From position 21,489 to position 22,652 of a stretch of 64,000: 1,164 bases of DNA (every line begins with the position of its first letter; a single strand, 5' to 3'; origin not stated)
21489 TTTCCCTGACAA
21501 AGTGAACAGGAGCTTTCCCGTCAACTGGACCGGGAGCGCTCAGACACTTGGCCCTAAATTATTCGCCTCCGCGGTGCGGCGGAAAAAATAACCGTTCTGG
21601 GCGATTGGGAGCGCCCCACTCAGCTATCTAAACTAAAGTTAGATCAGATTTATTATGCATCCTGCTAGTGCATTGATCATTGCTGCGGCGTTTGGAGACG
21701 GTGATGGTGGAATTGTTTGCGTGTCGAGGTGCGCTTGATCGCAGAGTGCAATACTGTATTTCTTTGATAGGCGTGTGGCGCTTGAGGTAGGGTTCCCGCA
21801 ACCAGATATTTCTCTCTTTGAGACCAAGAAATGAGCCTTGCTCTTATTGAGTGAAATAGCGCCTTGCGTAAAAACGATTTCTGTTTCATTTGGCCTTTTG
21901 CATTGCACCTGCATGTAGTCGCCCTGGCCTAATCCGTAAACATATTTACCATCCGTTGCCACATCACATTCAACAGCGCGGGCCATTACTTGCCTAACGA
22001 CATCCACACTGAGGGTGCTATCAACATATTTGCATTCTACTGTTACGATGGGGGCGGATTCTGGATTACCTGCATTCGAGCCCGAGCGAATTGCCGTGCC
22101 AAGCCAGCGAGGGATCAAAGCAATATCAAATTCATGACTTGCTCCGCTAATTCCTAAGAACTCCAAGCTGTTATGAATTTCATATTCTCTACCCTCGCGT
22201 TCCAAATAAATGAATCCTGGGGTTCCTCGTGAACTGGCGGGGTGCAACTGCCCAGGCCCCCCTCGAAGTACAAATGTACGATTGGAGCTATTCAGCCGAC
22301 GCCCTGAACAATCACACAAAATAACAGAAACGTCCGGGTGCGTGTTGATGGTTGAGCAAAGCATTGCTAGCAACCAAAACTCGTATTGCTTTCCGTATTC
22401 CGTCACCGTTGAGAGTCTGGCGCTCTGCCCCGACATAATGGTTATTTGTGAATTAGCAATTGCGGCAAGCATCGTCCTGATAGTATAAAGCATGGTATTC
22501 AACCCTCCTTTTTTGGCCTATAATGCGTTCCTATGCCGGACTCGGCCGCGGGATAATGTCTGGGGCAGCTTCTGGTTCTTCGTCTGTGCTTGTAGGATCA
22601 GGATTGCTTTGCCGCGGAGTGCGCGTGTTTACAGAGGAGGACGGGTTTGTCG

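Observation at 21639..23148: AT-rich two-gene cassette: unknown protein with a disordered tail plus a PD-(D/E)xK-like nuclease candidate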

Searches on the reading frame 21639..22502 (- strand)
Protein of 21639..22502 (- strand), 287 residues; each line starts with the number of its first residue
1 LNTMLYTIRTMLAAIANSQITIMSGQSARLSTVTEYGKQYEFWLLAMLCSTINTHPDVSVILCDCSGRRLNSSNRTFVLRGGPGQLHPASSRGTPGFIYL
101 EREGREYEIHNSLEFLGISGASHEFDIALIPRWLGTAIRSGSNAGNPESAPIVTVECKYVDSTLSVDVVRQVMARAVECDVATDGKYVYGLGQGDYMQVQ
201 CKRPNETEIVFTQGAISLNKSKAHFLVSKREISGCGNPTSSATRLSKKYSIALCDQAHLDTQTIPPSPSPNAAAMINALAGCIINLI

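Call 3: search_protein_families(library=pfam, proteins=[window:21639-22502:-], max_evalue=1)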
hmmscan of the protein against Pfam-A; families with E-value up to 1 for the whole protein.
window:21639-22502:- (287 aa): 0 families
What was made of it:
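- On Mrr_cat (PF04471): The window protein gives no hit (call 3).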

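Call 4: search_protein_families(library=padloc, proteins=[window:21639-22502:-], max_evalue=1)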
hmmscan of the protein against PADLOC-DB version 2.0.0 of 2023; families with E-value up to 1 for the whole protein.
window:21639-22502:- (287 aa): 0 families
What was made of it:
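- On Named anti-phage defence systems (PADLOC-DB v2.0.0): No hits for the window proteins (call 4).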

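Call 5: search_protein_families(library=ncbifam, proteins=[window:21639-22502:-], max_evalue=1)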
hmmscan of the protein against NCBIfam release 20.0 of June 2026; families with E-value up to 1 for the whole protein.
window:21639-22502:- (287 aa): 0 families

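Call 6: search_solved_structures(query=window:21639-22502:-, max_evalue=10)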
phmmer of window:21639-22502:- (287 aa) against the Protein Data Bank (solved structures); distinct sequences matched with E-value up to 10: 0.

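Call 7: find_homologous_proteins(query=window:21639-22502:-, max_evalue=0.01)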
Query window:21639-22502:- (287 aa): 1 proteins with E <= 0.01 among 651 candidates.
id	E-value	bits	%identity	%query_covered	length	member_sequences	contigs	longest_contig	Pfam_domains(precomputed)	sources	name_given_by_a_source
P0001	2.3e-187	639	100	99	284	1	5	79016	-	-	-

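Call 18: predict_structure(protein=window:21639-22502:-)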
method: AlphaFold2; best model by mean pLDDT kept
length: 287 residues; sequences in the alignment: 1
mean_pLDDT: 33.4   pTM: 0.21
mean pLDDT of the five models: 33.4, 31.3, 27.6, 26.9, 25.3
residues with pLDDT >= 90: 0; 70-90: 0; 50-70: 1; < 50: 286
segments of 3 or more residues with pLDDT < 50: 1-228, 230-287
pLDDT, mean of each block of 10 residues (from residue 1): 31 30 28 30 39 37 31 28 31 32 34 26 31 29 30 25 24 27 30 33 35 34 44 47 42 44 34 43 41
secondary structure, 60 per line:
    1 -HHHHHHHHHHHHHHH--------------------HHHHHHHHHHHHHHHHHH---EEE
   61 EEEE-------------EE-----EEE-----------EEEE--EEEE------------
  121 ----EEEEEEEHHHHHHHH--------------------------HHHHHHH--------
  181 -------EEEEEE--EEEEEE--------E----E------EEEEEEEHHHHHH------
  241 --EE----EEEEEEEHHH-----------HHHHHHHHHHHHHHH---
elements in order: H2-16 H37-54 E58-64 E85-87 E99-102 E105-108 E125-131 H132-139 H166-172 E188-193 E196-201 E222-228 H229-234 E249-255 H270-284
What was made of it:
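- On PD-(D/E)xK nuclease superfamily: The single-sequence AlphaFold2 model had pLDDT 33.4 and is unusable, and both structure jobs were spent (call 18).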

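Call 20: search_protein_representatives(protein=window:21639-22502:-)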
Query: 287 residues. Proteins with E-value up to 0.001 (for the whole library): 164; up to 1e-10: 48; up to 1e-30: 1. The best 150 are listed.
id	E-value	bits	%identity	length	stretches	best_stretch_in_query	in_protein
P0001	7.2e-188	638.7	100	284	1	4-287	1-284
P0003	9.2e-22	94.0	36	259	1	16-184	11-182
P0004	5.4e-19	84.9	41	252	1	34-182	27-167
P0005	1.2e-18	83.8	33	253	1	33-180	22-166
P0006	2.4e-18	82.8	39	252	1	33-175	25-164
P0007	2.0e-17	79.8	41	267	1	36-183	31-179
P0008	6.1e-17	78.2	37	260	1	35-179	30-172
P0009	2.0e-16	76.5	34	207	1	23-177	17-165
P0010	4.8e-16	75.2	33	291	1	25-181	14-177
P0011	6.2e-16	74.9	35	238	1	33-179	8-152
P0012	8.4e-16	74.4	35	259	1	33-180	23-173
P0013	2.4e-15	73.0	35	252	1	28-174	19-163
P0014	3.9e-15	72.3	38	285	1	37-178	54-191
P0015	3.9e-15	72.3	33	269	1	23-262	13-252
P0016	1.8e-14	70.1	36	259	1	35-178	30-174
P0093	7.7e-07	45.0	39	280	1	74-166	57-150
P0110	9.4e-06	41.5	34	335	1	75-178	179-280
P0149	2.3e-04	36.9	25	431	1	24-179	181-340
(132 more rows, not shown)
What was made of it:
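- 21639..22493 (-): ORF-B, 284 aa: divergent Mrr-type PD-(D/E)xK nuclease candidate. 164 relatives in the exhaustive phmmer search (call 20).
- The exhaustive search gave 164 relatives (call 20).
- Tried and rejected: The ORFan impression for ORF-B was wrong and was overturned by the exhaustive search (call 20).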

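Call 23: find_homologous_proteins(query=A1, max_evalue=0.001)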
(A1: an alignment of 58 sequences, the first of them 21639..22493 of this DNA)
Query A1 (58 sequences) (284 aa, profile of the alignment): 12 proteins with E <= 0.001 among 8000 candidates.
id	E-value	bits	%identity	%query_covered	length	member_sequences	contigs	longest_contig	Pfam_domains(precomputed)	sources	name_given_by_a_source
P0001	2.1e-56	209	100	100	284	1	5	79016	-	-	-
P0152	1.7e-50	190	38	35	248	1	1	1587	-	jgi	jgi:hypothetical protein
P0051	4.0e-50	189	37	35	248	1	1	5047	-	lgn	-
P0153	6.3e-48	182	35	38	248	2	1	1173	-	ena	-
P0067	8.2e-47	178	42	37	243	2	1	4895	-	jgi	jgi:hypothetical protein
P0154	4.7e-45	172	34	40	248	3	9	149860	-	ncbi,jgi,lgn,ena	jgi:hypothetical protein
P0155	5.8e-43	165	30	62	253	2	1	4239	-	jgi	-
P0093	8.3e-43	165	35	46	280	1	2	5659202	-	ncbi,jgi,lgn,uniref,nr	ncbi:hypothetical protein CFHF_18070 [Caulobacter flavus]|uniref:RES domain-containing protein n=1 T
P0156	1.4e-37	148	29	59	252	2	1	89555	-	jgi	jgi:hypothetical protein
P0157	1.1e-24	105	24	62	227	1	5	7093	-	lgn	-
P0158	3.1e-24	104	33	36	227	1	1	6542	-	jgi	-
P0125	3.8e-16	77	34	34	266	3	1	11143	-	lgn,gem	-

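Call 24: search_solved_structures(query=A1, max_evalue=10, show_alignments=3)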
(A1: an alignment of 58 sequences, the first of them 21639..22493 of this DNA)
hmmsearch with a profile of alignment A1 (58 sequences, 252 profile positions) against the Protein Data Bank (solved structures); distinct sequences matched with E-value up to 10: 1.
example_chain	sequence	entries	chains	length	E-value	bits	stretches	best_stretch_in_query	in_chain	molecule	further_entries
2zcu_A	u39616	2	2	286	0.24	14.1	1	12-61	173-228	Uncharacterized oxidoreductase ytfG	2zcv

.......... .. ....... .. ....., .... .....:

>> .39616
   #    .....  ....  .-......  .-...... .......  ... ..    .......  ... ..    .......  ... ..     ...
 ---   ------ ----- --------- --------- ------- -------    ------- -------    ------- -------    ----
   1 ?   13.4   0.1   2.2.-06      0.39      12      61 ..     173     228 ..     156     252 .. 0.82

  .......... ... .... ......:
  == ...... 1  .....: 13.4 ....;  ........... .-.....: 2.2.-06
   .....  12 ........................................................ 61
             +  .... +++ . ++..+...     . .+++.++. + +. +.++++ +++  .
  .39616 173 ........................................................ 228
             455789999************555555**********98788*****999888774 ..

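Call 25: search_protein_families(library=pfam, alignment_id=A1, max_evalue=0.1)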
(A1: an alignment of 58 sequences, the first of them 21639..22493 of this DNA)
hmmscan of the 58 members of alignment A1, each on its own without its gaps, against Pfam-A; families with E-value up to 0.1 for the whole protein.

A. member 1, window:21639-22493:- (284 aa): 0 families

B. families by the number of members that match (of 58 scanned): 4 families
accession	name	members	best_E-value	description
PF04471.18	Mrr_cat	2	0.013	Restriction endonuclease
PF07155.17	ECF-ribofla_trS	1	0.017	ECF-type riboflavin transporter, S component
PF01348.27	Intron_maturas2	1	0.037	Type II intron maturase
PF04984.19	Phage_sheath_1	1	0.071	Phage tail sheath protein subtilisin-like domain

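Call 27: find_encoding_contigs(protein=P0001, flank=10000, max_places=6)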
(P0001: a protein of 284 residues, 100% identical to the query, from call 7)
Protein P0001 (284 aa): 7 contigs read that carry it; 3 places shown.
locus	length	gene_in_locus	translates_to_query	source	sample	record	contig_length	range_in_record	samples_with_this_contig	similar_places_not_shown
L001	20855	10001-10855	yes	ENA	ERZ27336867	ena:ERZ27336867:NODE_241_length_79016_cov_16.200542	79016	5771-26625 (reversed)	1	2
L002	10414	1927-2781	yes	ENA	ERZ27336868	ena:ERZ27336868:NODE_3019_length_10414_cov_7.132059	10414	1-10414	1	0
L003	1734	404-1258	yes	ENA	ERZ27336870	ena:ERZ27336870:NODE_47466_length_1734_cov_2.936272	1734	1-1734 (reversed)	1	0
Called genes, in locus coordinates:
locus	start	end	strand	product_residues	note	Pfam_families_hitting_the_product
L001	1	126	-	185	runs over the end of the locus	-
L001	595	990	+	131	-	-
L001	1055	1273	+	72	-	-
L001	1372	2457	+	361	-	PF13384:HTH_23 (faint), PF09339:HTH_IclR (faint), PF13551:HTH_29 (weak), PF13518:HTH_28, PF13551:HTH_29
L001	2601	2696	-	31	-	-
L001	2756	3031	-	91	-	-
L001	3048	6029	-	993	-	PF00145:DNA_methylase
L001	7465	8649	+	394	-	-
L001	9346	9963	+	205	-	-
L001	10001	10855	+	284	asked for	-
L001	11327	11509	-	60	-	-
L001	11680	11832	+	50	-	-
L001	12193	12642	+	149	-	PF20172:DUF6538 (faint)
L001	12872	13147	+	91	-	-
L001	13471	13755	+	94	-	-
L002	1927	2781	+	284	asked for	-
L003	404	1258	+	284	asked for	-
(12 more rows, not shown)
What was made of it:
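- Checked: Public gene calls also give 284 aa (calls 7, 27).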

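Call 28: find_encoding_contigs(protein=P0154, flank=5000, max_places=4)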
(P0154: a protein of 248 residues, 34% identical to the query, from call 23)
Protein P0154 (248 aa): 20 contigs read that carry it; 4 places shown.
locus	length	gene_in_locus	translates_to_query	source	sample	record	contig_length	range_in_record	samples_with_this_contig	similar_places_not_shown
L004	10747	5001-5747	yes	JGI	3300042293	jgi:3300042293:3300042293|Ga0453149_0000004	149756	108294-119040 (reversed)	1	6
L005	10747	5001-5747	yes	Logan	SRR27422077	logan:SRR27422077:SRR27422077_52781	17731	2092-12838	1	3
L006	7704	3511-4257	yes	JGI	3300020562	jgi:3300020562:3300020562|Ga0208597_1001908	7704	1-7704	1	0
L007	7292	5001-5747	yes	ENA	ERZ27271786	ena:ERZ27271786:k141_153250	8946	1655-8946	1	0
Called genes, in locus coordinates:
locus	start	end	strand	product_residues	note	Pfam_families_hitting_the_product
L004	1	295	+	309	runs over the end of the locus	PF03524:CagX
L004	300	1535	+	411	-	PF03743:TrbI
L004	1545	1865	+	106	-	-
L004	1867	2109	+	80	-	PF10038:DUF2274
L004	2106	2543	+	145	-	-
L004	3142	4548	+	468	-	PF03428:RP-C (weak), PF11638:DnaA_N (weak)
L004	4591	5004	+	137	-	-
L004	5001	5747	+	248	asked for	-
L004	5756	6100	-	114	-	-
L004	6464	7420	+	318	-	PF23639:DUF7146, PF13362:Toprim_3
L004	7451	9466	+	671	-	-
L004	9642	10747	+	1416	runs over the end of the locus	PF13872:AAA_34, PF04851:ResIII (faint), PF13871:Helicase_C_4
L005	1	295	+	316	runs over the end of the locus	PF03524:CagX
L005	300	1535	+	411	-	PF03743:TrbI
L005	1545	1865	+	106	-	-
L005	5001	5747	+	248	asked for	-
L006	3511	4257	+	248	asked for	-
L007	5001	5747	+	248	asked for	-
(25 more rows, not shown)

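Call 29: find_encoding_contigs(protein=P0093, flank=5000, max_places=2)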
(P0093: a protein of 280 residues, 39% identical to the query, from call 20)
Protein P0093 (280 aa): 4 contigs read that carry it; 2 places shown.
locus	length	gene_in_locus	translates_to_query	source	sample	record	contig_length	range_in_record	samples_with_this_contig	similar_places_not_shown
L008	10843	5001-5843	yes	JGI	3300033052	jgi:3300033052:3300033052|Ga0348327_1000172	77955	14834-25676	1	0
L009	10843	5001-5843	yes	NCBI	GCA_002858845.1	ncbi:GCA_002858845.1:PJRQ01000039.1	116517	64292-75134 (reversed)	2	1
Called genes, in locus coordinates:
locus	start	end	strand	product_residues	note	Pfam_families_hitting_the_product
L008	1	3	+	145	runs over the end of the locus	PF05443:ROS_MUCR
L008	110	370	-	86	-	-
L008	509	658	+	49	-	-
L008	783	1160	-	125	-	PF12844:HTH_19 (faint), PF13560:HTH_31, PF01381:HTH_3, PF13443:HTH_26 (weak)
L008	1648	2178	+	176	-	PF07275:ArdA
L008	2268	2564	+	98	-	-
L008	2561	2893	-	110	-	-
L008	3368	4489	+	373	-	-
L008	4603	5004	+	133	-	-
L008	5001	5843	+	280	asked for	-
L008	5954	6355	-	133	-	PF00565:SNase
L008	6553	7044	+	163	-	-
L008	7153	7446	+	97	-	-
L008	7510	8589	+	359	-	PF00817:IMS, PF11798:IMS_HHH (faint), PF21999:IMS_HHH_1, PF11799:IMS_C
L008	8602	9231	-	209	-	-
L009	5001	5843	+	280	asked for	-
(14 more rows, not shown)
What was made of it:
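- Several contexts are simply ICE or plasmid backbone, with ArdA, ParB and T4SS genes (calls 28, 29). Some relatives lie in ICE or plasmid regions next to ArdA, ParB, a RepC-like replication gene, Toprim primase-like genes and T4SS genes (calls 28, 29).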

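Call 30: find_encoding_contigs(protein=P0156, flank=5000, max_places=2)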
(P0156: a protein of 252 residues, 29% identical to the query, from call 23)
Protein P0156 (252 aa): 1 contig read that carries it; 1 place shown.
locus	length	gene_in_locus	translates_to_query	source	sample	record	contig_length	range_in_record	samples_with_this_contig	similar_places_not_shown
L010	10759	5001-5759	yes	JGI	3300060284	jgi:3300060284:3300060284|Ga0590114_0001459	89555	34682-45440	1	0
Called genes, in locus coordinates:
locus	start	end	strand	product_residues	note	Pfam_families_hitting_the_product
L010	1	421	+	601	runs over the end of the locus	PF03235:GmrSD_N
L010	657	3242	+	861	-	PF10593:Z1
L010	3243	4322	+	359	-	PF14390:DUF4420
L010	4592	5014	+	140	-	-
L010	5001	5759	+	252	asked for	-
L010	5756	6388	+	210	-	-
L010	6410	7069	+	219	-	-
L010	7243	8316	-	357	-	PF00589:Phage_integrase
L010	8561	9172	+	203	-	-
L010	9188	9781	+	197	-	-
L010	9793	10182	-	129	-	PF13560:HTH_31, PF01381:HTH_3, PF13443:HTH_26 (weak)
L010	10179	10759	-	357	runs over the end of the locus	-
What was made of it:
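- GmrSD, Z1 and DUF4420 (call 30).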

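Call 35: find_encoding_contigs(protein=P0003, flank=5000, max_places=2)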
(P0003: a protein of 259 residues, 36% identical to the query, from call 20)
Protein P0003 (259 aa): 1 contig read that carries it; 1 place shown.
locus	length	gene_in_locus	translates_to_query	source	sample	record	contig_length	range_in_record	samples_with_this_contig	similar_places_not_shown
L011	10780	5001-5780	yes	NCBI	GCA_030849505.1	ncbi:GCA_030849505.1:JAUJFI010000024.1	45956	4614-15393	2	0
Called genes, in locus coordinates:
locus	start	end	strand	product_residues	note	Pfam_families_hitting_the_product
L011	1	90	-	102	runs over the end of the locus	-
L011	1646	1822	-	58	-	-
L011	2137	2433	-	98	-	PF05284:DUF736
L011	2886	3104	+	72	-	-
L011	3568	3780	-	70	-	-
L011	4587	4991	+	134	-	-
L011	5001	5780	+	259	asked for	-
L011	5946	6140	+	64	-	-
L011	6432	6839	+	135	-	PF01527:HTH_Tnp_1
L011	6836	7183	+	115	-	PF05717:TnpB_IS66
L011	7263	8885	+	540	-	PF13007:LZ_Tnp_IS66, PF13005:zf-IS66, PF03050:DDE_Tnp_IS66, PF13817:DDE_Tnp_IS66_C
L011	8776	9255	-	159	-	PF01527:HTH_Tnp_1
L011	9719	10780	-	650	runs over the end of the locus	-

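Call 36: find_encoding_contigs(protein=P0004, flank=5000, max_places=2)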
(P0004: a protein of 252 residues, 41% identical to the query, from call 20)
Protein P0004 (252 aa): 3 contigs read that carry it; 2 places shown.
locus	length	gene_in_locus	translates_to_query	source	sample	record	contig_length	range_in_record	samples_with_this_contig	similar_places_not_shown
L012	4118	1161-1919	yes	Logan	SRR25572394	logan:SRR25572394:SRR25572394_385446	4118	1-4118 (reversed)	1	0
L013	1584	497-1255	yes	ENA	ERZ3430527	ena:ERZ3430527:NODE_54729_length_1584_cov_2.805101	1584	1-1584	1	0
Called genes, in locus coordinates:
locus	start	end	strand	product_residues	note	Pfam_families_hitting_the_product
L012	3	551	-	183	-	?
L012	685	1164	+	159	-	-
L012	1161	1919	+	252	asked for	-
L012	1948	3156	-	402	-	PF01844:HNH (weak)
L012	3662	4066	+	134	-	PF05973:Gp49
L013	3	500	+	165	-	?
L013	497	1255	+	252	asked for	-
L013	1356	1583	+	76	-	?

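Call 39: find_related_loci(query=A3, collection=genome_contigs, flank=4000)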
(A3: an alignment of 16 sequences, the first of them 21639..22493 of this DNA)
Query A3 (284 aa) in genome_contigs; peptide patterns used: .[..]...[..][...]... (x = any residue, [..] = any of these).
19 stretches matched a pattern; 7 encode a relative of the query (tblastn E <= 1e-3); 7 distinct loci.
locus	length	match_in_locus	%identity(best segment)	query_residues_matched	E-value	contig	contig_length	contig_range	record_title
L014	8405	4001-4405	39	34-171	2e-24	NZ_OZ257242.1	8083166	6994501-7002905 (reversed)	MAG: Reyranella sp. isolate b5110c16-a26b-47f6-9828-dbeb5a2aa157 chromosome 1, complete sequence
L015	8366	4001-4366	36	56-175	1e-17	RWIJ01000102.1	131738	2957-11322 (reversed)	Azospirillum sp. 412522 plasmid unnamed2 Plasmid_P2_size131738, whole genome shotgun sequence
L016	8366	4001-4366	35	56-175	2e-17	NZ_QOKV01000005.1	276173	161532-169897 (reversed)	Azospirillum brasilense strain ATCC 49958 NODE_5_length_276173_cov_56.200369, whole genome shotgun sequence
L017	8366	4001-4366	35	56-175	2e-17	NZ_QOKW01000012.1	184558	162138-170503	Roseomonas genomospecies 6 strain ATCC 49961 NODE_12_length_184558_cov_45.024757, whole genome shotgun sequence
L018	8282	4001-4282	46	73-164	2e-14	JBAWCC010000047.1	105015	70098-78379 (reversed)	MAG: Allosphingosinicella sp. isolate MFD05727_ilm_asm_bin24 k127_381230, whole genome shotgun sequence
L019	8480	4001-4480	31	56-214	3e-14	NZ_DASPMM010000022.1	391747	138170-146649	MAG: Brevundimonas sp. isolate SMAG_U12092 k141_21734, whole genome shotgun sequence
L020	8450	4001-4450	29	28-182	7e-13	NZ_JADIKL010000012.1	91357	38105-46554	Dyella agri strain DKC-1 scaffold12_size91357, whole genome shotgun sequence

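Call 40: find_related_loci(query=A3, collection=metagenome_contigs, flank=4000)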
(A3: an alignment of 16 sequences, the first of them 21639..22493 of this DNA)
Query A3 (284 aa) in metagenome_contigs; peptide patterns used: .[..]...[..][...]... (x = any residue, [..] = any of these).
31 stretches matched a pattern; 8 encode a relative of the query (tblastn E <= 1e-3); 8 distinct loci.
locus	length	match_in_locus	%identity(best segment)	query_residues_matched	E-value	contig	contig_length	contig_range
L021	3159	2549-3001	36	18-171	1e-20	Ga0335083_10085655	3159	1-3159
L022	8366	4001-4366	35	56-175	1e-17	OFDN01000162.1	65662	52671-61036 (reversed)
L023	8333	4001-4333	38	56-167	1e-14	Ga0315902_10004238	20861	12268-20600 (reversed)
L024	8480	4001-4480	31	56-214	2e-14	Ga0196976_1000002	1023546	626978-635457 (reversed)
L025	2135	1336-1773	31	34-183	5e-13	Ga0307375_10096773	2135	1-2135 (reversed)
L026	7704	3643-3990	34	57-171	8e-13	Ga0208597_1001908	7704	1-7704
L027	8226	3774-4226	30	28-184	1e-12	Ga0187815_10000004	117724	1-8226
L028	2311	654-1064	32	34-171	3e-12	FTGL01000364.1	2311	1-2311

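Call 53: search_dna_similar(query=window:21639-22493:-, collection=plasmids, mode=protein, max_evalue=0.001, max_rows=25)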
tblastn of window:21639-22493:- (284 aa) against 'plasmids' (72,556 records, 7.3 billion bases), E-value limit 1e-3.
Records with a match: 4; places in all: 4; records where one place covers at least 80% of the query: 0.
Best place of each record, by identity: <60% 4.
By first word of the organism name: Sphingomonas 2; Roseomonas 1; Polymorphobacter 1.
By predicted mobility (MOB-suite, as given by PLSDB): non-mobilizable 2; mobilizable 1; conjugative 1.
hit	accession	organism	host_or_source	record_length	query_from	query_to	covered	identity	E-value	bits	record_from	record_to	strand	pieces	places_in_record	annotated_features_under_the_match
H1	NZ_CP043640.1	Sphingomonas sp. NBWT7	pure culture,soil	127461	1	172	61%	29.9%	2e-12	74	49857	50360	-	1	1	hypothetical protein (x2)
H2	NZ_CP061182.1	Roseomonas haemaphysalidis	tick,pure culture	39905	32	178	52%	33.8%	8e-16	84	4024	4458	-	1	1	hypothetical protein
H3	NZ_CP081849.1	Polymorphobacter megasporae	Megaspora,lichen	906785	34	179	51%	33.8%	5e-9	64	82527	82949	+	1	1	hypothetical protein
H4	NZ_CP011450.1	Sphingomonas sanxanigenens DSM 19645 = NX02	-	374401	34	172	49%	31.8%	5e-10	67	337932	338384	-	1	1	hypothetical protein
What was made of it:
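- The pair occurs on ICEs and plasmids (calls 28, 29, 53).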

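Call 54: search_dna_similar(query=window:21639-22493:-, collection=phages, mode=protein, max_evalue=0.001, max_rows=15)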
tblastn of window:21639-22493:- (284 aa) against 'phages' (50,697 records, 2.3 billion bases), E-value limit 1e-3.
No match.
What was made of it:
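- The family is absent from 50,697 phage records (call 54).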

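Call 55: get_annotated_region(hit=H2, flank=5000)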
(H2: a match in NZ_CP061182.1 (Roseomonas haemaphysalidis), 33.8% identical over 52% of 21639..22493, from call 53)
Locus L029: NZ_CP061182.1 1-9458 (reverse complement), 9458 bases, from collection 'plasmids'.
description: Roseomonas haemaphysalidis strain 546 plasmid p546-5
organism: Roseomonas haemaphysalidis (NCBI taxid 2768162)
taxonomy: Bacteria; Pseudomonadota; Alphaproteobacteria; Rhodospirillales; Acetobacteraceae; Roseomonas; Roseomonas haemaphysalidis
host: -; source: tick,pure culture; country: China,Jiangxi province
typing (MOB-suite, as given by PLSDB): non-mobilizable
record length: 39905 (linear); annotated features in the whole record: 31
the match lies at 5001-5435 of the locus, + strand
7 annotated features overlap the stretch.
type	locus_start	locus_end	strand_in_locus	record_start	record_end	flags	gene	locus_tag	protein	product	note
CDS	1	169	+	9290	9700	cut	-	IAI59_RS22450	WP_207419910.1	type II toxin-antitoxin system VapC family toxin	-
CDS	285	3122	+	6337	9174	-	-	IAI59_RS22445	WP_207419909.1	DUF3578 domain-containing protein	-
CDS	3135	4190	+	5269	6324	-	mcrC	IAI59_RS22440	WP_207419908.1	5-methylcytosine-specific restriction endonuclease system specificity protein McrC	GO:0009307 - DNA restriction-modification system [Evidence IEA]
CDS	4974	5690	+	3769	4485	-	-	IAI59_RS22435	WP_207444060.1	hypothetical protein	-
CDS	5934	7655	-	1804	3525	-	-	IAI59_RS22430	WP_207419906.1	class I SAM-dependent methyltransferase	-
CDS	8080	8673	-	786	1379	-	-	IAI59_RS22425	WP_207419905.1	VapE domain-containing protein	-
CDS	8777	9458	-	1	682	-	istB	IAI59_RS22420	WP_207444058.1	IS21-like element helper ATPase IstB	-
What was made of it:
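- McrBC-like genes (call 55). Other TA genes lie nearby in some loci: VapC in L029 and Gp49/HigB in L012 (calls 36, 55).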
